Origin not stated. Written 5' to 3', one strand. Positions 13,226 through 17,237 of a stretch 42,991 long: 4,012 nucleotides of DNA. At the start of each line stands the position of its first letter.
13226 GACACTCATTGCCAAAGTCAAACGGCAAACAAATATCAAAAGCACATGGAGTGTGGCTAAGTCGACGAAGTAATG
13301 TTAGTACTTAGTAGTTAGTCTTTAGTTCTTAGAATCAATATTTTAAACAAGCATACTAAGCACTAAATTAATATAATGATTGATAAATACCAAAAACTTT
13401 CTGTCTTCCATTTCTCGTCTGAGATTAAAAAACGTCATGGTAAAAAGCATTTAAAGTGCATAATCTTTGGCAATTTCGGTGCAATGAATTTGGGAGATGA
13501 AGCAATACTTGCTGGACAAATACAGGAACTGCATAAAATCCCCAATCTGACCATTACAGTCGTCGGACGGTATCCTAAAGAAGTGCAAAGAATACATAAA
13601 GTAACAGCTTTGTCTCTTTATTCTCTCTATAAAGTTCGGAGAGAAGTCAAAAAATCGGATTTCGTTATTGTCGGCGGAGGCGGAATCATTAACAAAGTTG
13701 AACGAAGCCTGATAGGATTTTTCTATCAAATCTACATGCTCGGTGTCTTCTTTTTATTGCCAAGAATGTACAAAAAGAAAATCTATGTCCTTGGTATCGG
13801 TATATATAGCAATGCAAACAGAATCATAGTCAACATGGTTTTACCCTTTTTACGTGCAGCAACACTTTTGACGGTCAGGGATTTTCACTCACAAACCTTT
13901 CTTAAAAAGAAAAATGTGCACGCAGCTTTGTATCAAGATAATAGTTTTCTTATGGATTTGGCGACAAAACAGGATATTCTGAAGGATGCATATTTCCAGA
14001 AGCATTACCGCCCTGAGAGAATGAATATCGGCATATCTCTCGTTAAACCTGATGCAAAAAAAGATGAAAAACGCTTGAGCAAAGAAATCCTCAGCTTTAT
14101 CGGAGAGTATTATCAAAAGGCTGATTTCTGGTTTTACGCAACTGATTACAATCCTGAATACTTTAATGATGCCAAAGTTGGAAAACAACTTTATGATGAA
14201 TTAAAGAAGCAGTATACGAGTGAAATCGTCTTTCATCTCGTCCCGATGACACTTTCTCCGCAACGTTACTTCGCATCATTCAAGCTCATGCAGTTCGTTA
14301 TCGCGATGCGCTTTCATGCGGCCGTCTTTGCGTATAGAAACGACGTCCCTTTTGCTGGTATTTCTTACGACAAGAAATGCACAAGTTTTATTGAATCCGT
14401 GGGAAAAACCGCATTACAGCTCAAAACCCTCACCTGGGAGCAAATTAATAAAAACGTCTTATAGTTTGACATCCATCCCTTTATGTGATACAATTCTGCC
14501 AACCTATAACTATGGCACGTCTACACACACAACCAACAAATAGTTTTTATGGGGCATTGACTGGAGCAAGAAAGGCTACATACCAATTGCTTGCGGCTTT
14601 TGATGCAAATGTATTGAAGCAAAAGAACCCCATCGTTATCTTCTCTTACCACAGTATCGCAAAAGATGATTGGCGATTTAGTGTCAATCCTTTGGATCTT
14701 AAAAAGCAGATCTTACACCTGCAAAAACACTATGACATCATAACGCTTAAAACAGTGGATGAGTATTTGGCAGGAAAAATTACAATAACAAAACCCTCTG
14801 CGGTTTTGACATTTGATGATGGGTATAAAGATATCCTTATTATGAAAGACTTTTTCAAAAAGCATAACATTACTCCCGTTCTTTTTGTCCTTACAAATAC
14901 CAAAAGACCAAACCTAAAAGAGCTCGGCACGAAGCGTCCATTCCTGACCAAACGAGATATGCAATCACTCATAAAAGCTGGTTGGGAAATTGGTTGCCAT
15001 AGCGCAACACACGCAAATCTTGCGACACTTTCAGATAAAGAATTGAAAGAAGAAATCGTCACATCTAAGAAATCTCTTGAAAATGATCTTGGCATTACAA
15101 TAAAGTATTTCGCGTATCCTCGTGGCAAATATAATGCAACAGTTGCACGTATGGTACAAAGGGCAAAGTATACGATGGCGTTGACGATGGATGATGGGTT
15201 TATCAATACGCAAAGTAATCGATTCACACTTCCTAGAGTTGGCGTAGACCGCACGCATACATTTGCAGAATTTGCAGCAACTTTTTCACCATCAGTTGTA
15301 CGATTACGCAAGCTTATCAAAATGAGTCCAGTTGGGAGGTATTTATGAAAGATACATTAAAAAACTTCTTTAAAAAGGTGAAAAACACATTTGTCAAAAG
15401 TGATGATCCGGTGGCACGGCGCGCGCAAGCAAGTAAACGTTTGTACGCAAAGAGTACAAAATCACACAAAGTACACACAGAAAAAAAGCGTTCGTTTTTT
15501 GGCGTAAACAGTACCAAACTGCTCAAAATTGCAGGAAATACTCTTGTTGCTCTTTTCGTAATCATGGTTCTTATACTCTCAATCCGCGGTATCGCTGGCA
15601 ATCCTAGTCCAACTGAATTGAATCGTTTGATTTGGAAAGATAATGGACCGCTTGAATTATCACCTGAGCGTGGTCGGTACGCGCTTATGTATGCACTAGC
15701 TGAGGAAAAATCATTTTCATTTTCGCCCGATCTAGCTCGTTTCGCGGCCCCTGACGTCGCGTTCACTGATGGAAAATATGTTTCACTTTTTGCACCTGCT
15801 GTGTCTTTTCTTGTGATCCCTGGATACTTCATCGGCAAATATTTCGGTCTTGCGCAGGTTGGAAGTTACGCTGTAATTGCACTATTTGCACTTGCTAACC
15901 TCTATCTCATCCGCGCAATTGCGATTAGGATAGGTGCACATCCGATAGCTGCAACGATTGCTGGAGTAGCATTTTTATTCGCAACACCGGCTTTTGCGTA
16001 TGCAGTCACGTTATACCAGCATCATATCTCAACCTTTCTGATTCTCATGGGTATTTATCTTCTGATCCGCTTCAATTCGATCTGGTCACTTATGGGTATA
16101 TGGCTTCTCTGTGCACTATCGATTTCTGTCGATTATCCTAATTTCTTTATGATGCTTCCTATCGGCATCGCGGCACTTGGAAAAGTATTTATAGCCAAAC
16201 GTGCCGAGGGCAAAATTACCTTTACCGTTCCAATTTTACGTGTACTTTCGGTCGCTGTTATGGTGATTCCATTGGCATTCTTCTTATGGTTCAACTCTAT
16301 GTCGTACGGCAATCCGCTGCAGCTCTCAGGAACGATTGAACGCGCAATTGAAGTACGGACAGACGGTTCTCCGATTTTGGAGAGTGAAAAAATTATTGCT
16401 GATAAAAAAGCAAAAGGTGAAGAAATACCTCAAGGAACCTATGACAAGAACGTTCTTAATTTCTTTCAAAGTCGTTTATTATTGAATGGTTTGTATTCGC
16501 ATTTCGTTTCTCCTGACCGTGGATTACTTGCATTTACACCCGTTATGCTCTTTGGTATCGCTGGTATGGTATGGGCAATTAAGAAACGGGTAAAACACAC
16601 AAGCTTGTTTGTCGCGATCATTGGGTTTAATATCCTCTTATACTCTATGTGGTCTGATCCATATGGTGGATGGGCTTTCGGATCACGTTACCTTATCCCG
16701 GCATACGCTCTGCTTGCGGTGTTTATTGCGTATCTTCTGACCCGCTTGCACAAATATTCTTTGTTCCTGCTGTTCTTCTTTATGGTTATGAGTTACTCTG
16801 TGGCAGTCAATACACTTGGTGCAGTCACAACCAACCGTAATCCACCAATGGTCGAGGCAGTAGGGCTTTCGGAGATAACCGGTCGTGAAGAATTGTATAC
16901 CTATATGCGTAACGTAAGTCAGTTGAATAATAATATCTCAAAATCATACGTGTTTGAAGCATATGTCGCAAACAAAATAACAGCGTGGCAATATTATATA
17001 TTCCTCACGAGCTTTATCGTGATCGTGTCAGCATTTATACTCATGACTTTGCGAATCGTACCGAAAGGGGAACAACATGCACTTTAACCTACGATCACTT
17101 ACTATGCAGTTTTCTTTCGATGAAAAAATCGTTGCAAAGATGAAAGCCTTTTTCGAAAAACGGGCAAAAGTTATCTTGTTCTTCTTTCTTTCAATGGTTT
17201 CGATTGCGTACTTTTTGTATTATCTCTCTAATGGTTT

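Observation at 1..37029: Very dense modular glycan factory: six processive GT2 synthase modules, each next to its own hydrolase and/or GT-C membrane partner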

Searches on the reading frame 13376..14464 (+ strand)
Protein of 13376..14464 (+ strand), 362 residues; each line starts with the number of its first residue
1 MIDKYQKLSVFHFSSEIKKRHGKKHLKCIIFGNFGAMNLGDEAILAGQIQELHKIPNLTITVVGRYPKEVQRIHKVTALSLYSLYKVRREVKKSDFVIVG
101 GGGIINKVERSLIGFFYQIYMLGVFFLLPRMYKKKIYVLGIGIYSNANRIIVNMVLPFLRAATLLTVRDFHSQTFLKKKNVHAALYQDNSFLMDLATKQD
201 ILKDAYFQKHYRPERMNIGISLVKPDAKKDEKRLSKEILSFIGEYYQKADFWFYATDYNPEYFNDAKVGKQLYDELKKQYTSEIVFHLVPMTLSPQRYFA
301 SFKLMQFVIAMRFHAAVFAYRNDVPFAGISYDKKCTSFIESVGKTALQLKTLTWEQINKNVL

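Call 4: search_protein_families(library=pfam, proteins=[window:13376-14464:+], max_evalue=0.01)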
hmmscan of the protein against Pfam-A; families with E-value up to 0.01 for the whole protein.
window:13376-14464:+ (362 aa): 1 family
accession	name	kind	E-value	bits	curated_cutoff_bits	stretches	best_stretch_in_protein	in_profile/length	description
PF04230.19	PS_pyruv_trans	-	5e-28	99.2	25.3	1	38-332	1-279/280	Polysaccharide pyruvyl transferase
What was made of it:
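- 13376..14464 (+): M3: CsaB-type polysaccharide pyruvyl transferase. PS_pyruv_trans 5e-28 (call 4).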

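Call 10: search_protein_families(library=ncbifam, proteins=[window:13376-14464:+], max_evalue=0.01)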
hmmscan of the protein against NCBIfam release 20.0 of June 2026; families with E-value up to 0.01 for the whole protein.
window:13376-14464:+ (362 aa): 3 families
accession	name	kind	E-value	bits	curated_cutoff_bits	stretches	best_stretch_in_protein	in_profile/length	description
TIGR03609.1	S_layer_CsaB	equivalog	2.9e-40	138.5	213.1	1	28-351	2-298/301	polysaccharide pyruvyl transferase CsaB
NF007452.0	PRK10017.1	equivalog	0.00026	19.9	399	0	27-75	2-51/426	colanic acid biosynthesis pyruvyl transferase WcaK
TIGR04006.1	wcaK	equivalog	0.00096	18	727.1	0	27-83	2-61/426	colanic acid biosynthesis pyruvyl transferase WcaK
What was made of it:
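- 13376..14464 (+): TIGR03609 CsaB 2.9e-40, below that model's cut-off (call 10).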

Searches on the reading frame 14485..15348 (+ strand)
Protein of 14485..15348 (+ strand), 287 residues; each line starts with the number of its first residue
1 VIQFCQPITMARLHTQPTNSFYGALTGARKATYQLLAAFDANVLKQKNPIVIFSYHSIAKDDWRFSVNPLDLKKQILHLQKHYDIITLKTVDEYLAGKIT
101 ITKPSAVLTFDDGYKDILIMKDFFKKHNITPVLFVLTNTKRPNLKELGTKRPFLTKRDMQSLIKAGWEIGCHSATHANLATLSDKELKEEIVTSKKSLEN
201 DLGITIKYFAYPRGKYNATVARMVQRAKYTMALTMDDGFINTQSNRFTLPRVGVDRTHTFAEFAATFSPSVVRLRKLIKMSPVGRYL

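Call 4: search_protein_families(library=pfam, proteins=[window:14485-15348:+], max_evalue=0.01)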
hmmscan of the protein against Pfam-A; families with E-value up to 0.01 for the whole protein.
window:14485-15348:+ (287 aa): 2 families
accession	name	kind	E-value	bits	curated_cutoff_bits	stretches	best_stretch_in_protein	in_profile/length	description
PF01522.26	Polysacc_deac_1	-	1.2e-21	77.4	23.1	1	102-231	5-123/124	Polysaccharide deacetylase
PF10096.14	DUF2334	-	1e-06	28.9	26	1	115-233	16-144/203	Uncharacterized protein conserved in bacteria (DUF2334)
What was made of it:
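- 14485..15348 (+): M3: CE4 polysaccharide deacetylase. Polysacc_deac_1 1.2e-21 (call 4).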

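Call 10: search_protein_families(library=ncbifam, proteins=[window:14485-15348:+], max_evalue=0.01)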
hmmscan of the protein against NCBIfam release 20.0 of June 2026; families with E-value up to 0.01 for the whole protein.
window:14485-15348:+ (287 aa): 12 families
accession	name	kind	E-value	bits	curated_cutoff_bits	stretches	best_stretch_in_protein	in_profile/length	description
TIGR03938.2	deacetyl_PgaB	equivalog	5.7e-13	48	321.9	2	50-116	3-76/621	poly-beta-1,6-N-acetyl-D-glucosamine N-deacetylase PgaB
TIGR02764.1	spore_ybaN_pdaB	equivalog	3.4e-12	46.5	237.4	1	107-231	9-123/191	polysaccharide deacetylase family sporulation protein PdaB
NF011176.0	PRK14581.1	equivalog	7.4e-11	40.9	1091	2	203-267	242-305/673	poly-beta-1,6-N-acetyl-D-glucosamine N-deacetylase PgaB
NF011177.0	PRK14582.1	equivalog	1.4e-10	40.1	923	2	186-266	225-304/671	poly-beta-1,6-N-acetyl-D-glucosamine N-deacetylase PgaB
NF050820.1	PolSacchBiosHfsH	equivalog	8.1e-10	38.8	400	1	153-257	80-183/249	oligosaccharide deacetylase HfsH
TIGR02873.1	spore_ylxY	hypoth_equivalog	8.9e-10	38.2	391.5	1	160-228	131-199/268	probable sporulation protein, polysaccharide deacetylase family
TIGR02884.1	spore_pdaA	equivalog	2.7e-09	37.1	298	1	92-230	27-154/224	delta-lactam-biosynthetic de-N-acetylase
TIGR03933.1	PIA_icaB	equivalog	5.6e-09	35.9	248.35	1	54-256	22-231/245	intercellular adhesin biosynthesis polysaccharide N-deacetylase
NF045821.1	PgAcgDacpgdA1_Bac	equivalog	4.8e-08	32.2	400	1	103-219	87-193/282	peptidoglycan-N-acetylglucosamine deacetylase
TIGR04243.1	nodulat_NodB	equivalog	1.4e-07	31.2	240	1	106-227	4-116/197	chitooligosaccharide deacetylase NodB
TIGR03006.1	pepcterm_polyde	equivalog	0.0016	17.6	276.2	1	159-209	66-116/272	XrtA system polysaccharide deacetylase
NF045820.1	PgAcgDacpgdA_Strep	equivalog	0.006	15.4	800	0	105-214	269-368/463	peptidoglycan-N-acetylglucosamine deacetylase PgdA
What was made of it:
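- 14485..15348 (+): Weak PgaB, PdaB and IcaB hits (call 10).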

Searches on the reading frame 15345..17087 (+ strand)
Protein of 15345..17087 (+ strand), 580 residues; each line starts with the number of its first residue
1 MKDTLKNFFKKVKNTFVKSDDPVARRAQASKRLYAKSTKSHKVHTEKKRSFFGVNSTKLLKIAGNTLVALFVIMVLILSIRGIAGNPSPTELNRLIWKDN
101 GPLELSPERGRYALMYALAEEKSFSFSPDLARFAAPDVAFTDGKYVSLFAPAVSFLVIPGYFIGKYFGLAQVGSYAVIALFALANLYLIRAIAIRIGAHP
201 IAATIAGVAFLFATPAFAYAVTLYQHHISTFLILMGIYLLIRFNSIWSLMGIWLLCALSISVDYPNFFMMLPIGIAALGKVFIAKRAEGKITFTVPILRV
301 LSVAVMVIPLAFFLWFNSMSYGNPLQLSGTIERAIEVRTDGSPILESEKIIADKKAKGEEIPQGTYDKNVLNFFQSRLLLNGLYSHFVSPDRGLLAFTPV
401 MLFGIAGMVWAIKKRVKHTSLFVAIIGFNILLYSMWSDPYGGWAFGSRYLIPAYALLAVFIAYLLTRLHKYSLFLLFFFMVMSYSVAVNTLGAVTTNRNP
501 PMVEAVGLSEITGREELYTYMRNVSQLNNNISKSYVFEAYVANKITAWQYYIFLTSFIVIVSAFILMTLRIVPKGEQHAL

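Call 4: search_protein_families(library=pfam, proteins=[window:15345-17087:+], max_evalue=0.01)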
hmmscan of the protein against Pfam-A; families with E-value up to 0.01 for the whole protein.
window:15345-17087:+ (580 aa): 0 families

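Call 10: search_protein_families(library=ncbifam, proteins=[window:15345-17087:+], max_evalue=0.01)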
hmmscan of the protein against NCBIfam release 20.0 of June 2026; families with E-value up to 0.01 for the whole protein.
window:15345-17087:+ (580 aa): 1 family
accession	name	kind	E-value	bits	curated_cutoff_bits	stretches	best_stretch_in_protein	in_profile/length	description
NF047440.1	LA3751_2_3_fam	subfamily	2.7e-13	49.6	200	2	379-496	266-389/460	LA_3751/LA_3752 family putative glycosyltransferase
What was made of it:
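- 15345..17087 (+): M3: polytopic GT-C-like protein, family X. NCBIfam LA_3751/2 putative GT 2.7e-13 (call 10).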

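Call 36: search_protein_families(library=pfam, proteins=[window:15345-17087:+], max_evalue=10)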
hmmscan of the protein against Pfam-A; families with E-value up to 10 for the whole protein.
window:15345-17087:+ (580 aa): 0 families
